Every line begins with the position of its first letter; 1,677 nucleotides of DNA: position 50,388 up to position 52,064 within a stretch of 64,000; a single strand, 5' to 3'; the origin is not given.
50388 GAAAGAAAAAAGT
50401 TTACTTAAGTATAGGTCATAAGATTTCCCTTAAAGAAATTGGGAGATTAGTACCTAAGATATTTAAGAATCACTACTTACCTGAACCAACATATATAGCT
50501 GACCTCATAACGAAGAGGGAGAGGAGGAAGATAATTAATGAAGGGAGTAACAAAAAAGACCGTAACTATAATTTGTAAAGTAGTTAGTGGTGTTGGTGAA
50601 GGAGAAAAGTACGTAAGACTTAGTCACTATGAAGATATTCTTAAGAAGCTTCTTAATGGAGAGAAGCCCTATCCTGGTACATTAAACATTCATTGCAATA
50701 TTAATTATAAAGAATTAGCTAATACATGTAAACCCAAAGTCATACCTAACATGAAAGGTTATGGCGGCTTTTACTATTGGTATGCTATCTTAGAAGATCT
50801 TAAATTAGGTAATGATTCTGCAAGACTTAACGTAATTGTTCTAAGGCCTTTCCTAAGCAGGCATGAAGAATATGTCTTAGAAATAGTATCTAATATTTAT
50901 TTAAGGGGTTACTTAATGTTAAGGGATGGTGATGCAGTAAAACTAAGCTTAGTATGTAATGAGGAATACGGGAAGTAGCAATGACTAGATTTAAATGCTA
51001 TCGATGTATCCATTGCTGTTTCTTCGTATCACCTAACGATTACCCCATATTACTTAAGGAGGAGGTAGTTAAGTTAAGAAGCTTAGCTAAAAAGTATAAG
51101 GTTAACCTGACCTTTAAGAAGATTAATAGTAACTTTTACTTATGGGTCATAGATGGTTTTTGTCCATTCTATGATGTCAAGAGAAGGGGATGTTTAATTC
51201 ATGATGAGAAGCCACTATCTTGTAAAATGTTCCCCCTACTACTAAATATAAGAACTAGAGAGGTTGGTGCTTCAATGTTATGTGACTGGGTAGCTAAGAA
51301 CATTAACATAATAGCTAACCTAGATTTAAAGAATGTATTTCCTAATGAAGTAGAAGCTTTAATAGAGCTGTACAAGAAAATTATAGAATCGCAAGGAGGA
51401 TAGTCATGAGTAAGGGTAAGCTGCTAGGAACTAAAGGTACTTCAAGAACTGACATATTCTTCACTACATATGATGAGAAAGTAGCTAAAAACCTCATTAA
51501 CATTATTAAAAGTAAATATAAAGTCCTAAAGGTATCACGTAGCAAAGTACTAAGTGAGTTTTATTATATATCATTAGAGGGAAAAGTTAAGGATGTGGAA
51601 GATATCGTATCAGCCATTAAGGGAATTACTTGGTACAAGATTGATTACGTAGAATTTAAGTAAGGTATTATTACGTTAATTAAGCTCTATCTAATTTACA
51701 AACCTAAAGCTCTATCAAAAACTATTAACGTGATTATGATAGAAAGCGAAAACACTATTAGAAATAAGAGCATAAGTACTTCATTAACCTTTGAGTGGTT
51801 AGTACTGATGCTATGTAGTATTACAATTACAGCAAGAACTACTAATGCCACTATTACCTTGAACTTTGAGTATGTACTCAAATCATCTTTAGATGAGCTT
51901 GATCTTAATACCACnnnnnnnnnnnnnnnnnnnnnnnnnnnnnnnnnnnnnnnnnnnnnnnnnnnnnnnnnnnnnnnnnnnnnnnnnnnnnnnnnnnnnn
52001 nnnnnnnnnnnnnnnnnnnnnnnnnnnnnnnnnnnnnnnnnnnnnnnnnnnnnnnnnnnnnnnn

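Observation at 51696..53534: Three-gene membrane module resembling cedA1-cedA-cedA2 (VirB2-like pilin plus VirB6-like channel)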

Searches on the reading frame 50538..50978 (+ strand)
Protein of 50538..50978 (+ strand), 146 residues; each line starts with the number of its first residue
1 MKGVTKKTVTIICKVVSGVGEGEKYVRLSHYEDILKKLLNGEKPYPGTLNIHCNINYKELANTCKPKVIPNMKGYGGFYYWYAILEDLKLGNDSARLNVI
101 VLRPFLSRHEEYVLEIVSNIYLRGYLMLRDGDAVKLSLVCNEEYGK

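Call 65: search_protein_families(library=pfam, proteins=[window:50538-50978:+], max_evalue=0.001)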
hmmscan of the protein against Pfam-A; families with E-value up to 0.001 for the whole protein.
window:50538-50978:+ (146 aa): 1 family
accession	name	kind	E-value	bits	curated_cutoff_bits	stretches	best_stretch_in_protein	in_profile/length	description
PF01982.22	CTP-dep_RFKase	-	2.2e-20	73.3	25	1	15-137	1-120/121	Domain of unknown function DUF120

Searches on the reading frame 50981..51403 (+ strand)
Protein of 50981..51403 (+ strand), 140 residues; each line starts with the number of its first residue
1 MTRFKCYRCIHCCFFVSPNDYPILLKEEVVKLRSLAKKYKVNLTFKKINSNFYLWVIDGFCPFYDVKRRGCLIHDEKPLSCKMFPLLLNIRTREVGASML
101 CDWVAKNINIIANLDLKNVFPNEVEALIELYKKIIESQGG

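Call 65: search_protein_families(library=pfam, proteins=[window:50981-51403:+], max_evalue=0.001)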
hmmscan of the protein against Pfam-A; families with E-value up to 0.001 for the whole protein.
window:50981-51403:+ (140 aa): 1 family
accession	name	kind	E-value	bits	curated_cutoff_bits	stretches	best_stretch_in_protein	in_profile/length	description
PF03692.20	CxxCxxCC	-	2.1e-08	35.2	23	1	5-87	1-72/85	Putative zinc- or iron-chelating domain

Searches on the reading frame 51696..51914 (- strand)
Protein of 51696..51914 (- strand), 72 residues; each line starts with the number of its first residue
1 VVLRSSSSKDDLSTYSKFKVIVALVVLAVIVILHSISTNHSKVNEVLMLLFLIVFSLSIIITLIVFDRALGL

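Call 3: search_protein_families(library=pfam, proteins=[window:51696-51914:-], max_evalue=10)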
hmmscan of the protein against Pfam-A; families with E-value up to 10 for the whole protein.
window:51696-51914:- (72 aa): 9 families
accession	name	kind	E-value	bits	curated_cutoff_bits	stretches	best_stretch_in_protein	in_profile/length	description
PF04241.20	DUF423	-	0.01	16.5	25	1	10-70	19-78/86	Protein of unknown function (DUF423)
PF05545.16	FixQ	-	0.011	16.1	29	1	10-34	4-28/49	Cbb3-type cytochrome oxidase component FixQ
PF20563.3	DUF6773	-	0.012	15.9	27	1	14-66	82-137/163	Family of unknown function (DUF6773)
PF24357.1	TMD0_ABC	-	0.064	13.8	27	1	13-63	92-142/159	ABC transporter TMD0 domain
PF20226.3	DUF6585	-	0.072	12.9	27.7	1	9-64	22-76/249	Family of unknown function (DUF6585)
PF20136.4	DUF6526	-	0.15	12.5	23.7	1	14-60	12-62/145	Family of unknown function (DUF6526)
PF11023.14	DUF2614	-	0.2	12.3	21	1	22-66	14-55/111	Zinc-ribbon containing domain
PF11241.13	DUF3043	-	0.93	9.9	25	1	17-64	80-127/171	Protein of unknown function (DUF3043)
PF12420.13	DUF3671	-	2.3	8.1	34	1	15-64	156-206/223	Fam-L, Fam-M like protein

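Call 4: search_protein_families(library=ncbifam, proteins=[window:51696-51914:-], max_evalue=10)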
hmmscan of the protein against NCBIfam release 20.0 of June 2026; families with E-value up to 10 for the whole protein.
window:51696-51914:- (72 aa): 7 families
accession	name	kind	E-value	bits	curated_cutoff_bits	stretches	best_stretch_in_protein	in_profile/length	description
NF041560.1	T6SS_Burk_ExIF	subfamily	0.021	14.5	90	1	17-66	134-185/234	putative type VI secretion system effector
TIGR04154.1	archaeo_STT3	subfamily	0.045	12.1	450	1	8-65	262-321/831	oligosaccharyl transferase, archaeosortase A system-associated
TIGR04104.1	cxxc_20_cxxc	subfamily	0.097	13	45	1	10-62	35-83/93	TIGR04104 family putative zinc finger protein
NF002796.0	PRK02935.1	equivalog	0.2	11.5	108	1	11-66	11-58/118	hypothetical protein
NF046000.1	MAG1210_fam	subfamily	0.53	8.9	275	1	12-64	59-118/550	MAG1210 family protein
NF045975.1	VirB4_plasma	equivalog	1.1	6.8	590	1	17-65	17-68/894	Mbov_0397 family ICE element conjugal transfer ATPase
TIGR00927.1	2A1904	subfamily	8.7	3.8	710.1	1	16-69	1150-1202/1209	K+-dependent Na+/Ca+ exchanger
